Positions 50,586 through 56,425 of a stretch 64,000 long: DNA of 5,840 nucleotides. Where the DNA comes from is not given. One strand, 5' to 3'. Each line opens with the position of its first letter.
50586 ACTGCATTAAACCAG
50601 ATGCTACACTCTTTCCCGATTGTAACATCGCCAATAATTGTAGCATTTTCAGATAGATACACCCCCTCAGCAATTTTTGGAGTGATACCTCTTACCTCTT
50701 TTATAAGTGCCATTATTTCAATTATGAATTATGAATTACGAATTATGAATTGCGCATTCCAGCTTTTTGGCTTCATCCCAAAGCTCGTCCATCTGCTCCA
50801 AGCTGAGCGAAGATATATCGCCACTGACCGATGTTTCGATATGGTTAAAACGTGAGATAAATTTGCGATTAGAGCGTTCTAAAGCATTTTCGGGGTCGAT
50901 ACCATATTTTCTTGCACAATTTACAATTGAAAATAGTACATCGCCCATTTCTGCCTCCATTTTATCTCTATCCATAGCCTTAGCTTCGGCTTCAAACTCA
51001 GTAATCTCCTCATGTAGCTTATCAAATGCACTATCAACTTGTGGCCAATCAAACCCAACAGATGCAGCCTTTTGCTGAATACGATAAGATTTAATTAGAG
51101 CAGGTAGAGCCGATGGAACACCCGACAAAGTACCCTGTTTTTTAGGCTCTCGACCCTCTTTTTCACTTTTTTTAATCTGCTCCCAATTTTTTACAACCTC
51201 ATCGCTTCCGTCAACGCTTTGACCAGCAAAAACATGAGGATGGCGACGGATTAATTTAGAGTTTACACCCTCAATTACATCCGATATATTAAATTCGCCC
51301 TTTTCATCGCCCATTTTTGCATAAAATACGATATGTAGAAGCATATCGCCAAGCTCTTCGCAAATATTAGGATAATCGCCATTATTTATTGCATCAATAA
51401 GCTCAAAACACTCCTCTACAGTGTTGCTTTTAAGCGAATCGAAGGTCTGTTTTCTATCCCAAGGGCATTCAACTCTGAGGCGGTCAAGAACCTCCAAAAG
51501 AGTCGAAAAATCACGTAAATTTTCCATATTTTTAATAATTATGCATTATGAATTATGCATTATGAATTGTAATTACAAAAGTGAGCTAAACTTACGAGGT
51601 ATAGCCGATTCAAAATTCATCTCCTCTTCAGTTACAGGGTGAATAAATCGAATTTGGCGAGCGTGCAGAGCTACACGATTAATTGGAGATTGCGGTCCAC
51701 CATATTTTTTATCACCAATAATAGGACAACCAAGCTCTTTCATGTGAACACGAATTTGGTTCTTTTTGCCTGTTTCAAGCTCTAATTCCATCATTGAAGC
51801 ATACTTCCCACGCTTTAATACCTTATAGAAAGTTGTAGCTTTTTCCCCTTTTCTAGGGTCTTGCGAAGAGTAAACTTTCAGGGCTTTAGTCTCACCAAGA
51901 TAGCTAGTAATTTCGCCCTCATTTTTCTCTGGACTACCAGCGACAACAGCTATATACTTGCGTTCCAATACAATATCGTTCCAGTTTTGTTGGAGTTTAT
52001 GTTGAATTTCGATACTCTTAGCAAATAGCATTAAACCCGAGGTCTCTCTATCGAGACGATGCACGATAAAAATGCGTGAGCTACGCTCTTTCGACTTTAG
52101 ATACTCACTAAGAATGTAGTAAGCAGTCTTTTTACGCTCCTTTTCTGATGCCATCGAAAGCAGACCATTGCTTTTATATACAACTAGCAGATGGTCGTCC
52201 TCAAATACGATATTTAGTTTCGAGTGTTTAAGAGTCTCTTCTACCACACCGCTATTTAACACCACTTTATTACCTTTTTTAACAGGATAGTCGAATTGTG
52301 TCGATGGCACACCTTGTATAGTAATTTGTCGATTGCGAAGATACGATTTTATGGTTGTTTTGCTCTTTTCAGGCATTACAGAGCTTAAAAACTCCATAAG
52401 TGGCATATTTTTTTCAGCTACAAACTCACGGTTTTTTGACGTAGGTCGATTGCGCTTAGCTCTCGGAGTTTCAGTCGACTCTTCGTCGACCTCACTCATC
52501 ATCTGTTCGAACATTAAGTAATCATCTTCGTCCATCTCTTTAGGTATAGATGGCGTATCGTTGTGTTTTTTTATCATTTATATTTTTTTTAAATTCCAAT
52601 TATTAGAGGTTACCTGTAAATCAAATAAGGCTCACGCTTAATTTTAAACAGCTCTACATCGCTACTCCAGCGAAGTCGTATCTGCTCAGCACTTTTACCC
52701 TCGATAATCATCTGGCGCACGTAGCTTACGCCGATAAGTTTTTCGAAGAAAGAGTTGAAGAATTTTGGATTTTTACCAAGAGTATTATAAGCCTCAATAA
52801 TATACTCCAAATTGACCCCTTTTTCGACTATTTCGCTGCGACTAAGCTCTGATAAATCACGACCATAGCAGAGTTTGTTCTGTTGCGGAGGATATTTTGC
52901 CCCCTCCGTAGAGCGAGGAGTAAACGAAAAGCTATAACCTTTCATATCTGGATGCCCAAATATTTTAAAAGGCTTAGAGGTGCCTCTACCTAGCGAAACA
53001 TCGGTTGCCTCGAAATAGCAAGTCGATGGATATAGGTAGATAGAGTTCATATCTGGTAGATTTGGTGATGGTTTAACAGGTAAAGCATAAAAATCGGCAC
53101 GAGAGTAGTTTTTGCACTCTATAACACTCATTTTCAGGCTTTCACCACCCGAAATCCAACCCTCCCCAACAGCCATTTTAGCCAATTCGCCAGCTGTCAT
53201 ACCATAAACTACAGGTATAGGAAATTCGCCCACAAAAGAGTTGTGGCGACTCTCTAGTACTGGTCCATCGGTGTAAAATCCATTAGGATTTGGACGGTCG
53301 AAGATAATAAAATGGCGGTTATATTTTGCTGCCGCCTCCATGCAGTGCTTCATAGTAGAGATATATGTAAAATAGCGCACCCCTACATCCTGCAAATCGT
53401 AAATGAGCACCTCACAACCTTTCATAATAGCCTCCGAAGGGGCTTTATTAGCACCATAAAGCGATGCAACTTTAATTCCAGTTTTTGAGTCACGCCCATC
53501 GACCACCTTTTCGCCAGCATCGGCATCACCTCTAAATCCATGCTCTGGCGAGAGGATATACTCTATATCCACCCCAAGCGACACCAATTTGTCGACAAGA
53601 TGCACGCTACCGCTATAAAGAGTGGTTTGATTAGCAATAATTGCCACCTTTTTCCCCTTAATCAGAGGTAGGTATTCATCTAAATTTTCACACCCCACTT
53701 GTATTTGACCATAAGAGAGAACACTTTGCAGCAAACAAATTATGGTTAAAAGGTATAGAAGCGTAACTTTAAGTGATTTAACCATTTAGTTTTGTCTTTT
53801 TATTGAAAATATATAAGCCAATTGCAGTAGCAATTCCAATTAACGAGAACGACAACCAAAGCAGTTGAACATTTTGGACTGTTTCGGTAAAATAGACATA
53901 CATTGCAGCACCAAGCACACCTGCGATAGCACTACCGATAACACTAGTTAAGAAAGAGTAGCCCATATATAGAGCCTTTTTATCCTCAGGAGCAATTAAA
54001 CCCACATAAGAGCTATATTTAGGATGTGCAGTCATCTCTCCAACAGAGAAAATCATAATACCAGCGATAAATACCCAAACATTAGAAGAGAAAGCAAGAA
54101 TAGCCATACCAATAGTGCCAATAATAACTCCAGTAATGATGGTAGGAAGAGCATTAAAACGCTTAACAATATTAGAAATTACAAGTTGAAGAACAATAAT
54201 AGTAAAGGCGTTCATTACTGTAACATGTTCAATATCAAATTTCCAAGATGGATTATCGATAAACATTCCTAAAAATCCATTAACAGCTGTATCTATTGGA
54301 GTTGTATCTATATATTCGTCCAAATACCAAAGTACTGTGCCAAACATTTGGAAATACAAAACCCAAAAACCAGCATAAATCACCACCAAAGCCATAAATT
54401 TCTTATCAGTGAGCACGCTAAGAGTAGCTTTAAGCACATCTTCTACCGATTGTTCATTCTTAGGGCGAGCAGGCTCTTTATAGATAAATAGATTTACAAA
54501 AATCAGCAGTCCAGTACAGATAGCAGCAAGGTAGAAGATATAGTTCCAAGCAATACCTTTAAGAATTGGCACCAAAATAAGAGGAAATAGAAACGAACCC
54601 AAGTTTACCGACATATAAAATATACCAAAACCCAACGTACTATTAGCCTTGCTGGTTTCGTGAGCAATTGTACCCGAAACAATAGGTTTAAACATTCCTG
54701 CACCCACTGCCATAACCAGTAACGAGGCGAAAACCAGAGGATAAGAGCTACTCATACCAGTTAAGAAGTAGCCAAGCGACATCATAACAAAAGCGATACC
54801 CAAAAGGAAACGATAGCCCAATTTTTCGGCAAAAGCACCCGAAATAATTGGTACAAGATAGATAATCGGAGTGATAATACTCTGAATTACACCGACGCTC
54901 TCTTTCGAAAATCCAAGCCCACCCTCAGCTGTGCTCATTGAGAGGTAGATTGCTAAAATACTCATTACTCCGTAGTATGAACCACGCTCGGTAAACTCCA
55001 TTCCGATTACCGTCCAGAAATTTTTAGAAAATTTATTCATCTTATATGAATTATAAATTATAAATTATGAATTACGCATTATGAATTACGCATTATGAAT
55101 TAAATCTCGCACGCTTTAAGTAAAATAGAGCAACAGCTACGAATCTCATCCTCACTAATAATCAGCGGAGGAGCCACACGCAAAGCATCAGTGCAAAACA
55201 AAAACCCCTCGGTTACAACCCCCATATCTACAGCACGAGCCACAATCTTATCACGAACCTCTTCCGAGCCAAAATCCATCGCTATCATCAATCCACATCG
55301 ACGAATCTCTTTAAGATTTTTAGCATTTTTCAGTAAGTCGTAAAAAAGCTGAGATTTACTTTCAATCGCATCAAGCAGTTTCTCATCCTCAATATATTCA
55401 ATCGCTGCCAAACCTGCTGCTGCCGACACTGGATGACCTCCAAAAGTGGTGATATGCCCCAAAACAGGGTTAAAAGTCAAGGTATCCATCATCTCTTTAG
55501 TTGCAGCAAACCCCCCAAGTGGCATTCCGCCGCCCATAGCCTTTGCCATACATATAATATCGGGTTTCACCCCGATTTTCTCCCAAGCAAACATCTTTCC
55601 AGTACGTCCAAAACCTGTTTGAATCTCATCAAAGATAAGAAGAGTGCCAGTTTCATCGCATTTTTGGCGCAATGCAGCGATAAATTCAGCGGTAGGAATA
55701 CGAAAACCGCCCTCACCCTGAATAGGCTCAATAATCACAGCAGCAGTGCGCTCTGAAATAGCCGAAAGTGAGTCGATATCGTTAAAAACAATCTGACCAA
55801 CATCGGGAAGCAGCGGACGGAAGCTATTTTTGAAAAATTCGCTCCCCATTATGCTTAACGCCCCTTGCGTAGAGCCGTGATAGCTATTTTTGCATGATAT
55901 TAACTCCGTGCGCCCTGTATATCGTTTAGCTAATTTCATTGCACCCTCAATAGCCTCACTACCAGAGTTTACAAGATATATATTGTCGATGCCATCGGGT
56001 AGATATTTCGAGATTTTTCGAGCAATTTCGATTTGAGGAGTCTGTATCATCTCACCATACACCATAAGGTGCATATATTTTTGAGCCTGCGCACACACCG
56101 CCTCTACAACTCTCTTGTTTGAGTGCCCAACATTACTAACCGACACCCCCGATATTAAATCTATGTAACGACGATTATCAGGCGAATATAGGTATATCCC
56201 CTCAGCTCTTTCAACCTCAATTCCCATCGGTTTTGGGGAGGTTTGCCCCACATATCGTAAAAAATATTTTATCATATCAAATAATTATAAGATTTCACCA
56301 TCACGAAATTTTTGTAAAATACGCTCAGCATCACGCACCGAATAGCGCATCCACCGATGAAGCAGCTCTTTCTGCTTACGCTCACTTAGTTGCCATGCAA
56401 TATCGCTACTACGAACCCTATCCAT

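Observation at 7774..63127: Heptanucleotide satellite (AATTATG)n at 19 loci, built into intercistronic spacers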

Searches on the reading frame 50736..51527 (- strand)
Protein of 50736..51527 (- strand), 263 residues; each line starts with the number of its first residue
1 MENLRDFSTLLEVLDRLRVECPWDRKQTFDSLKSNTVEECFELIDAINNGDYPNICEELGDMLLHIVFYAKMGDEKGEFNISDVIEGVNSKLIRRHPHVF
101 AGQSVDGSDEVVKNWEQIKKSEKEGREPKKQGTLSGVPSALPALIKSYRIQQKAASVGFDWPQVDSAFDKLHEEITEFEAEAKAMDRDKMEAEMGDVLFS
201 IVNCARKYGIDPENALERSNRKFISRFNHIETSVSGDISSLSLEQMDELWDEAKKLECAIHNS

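Call 19: search_protein_families(library=pfam, proteins=[window:50736-51527:-])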
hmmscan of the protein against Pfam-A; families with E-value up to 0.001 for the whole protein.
window:50736-51527:- (263 aa): 2 families
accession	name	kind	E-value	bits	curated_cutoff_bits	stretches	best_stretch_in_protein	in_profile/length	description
PF03819.22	MazG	-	5.3e-38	129.6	22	2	27-100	1-74/74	MazG nucleotide pyrophosphohydrolase domain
PF01503.22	PRA-PH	-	6.6e-09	36.5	21.3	1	167-218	30-81/86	Phosphoribosyl-ATP pyrophosphohydrolase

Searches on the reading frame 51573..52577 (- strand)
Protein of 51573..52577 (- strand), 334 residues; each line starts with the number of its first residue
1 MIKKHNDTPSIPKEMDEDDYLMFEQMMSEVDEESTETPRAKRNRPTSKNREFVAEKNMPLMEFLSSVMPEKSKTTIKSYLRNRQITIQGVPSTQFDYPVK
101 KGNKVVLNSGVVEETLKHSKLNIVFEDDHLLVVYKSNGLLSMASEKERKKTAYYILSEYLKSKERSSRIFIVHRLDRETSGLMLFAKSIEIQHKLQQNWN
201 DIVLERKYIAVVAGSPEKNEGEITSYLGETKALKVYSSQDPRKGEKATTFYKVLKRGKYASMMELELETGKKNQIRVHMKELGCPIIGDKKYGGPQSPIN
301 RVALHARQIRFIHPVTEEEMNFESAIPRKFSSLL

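Call 19: search_protein_families(library=pfam, proteins=[window:51573-52577:-])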
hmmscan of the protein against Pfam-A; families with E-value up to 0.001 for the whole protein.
window:51573-52577:- (334 aa): 2 families
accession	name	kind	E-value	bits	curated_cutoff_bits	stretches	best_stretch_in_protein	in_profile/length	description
PF00849.27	PseudoU_synth_2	-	5.8e-34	118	26.8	1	129-280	1-151/152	RNA pseudouridylate synthase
PF05320.17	Pox_RNA_Pol_19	-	0.0008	19.9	25.4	0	251-290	92-134/166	Poxvirus DNA-directed RNA polymerase 19 kDa subunit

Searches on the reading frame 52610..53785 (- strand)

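Call 19: search_protein_families(library=pfam, proteins=[window:52610-53785:-])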
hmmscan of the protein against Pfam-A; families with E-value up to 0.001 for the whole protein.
window:52610-53785:- (391 aa): 2 families
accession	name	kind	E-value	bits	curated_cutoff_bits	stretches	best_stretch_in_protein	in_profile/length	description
PF07075.17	NamZ_N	-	3.9e-71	239.1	26.9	1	47-246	1-202/203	Exo-beta-N-acetylmuramidase NamZ, N-terminal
PF20732.2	NamZ_C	-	1.7e-29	104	25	1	250-390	1-152/152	Exo-beta-N-acetylmuramidase NamZ, C-terminal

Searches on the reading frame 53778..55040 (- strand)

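Call 19: search_protein_families(library=pfam, proteins=[window:53778-55040:-])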
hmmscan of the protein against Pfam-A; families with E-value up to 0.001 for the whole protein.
window:53778-55040:- (420 aa): 2 families
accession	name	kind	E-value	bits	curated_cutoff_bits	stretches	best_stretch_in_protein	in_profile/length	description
PF07690.21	MFS_1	-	2.6e-33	115.8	33.4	2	23-242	9-230/347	Major Facilitator Superfamily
PF00854.27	PTR2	-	2.8e-10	40.1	27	1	86-183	10-118/392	POT family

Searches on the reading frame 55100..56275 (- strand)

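Call 19: search_protein_families(library=pfam, proteins=[window:55100-56275:-])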
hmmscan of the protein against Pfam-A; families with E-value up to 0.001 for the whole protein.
window:55100-56275:- (391 aa): 2 families
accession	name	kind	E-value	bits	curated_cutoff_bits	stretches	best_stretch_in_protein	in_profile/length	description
PF00202.27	Aminotran_3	-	4.9e-105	351.9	30.5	1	15-388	7-402/403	Aminotransferase class-III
PF00155.27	Aminotran_1_2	-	2.7e-07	30.6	19.7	1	83-369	50-346/361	Aminotransferase class I and II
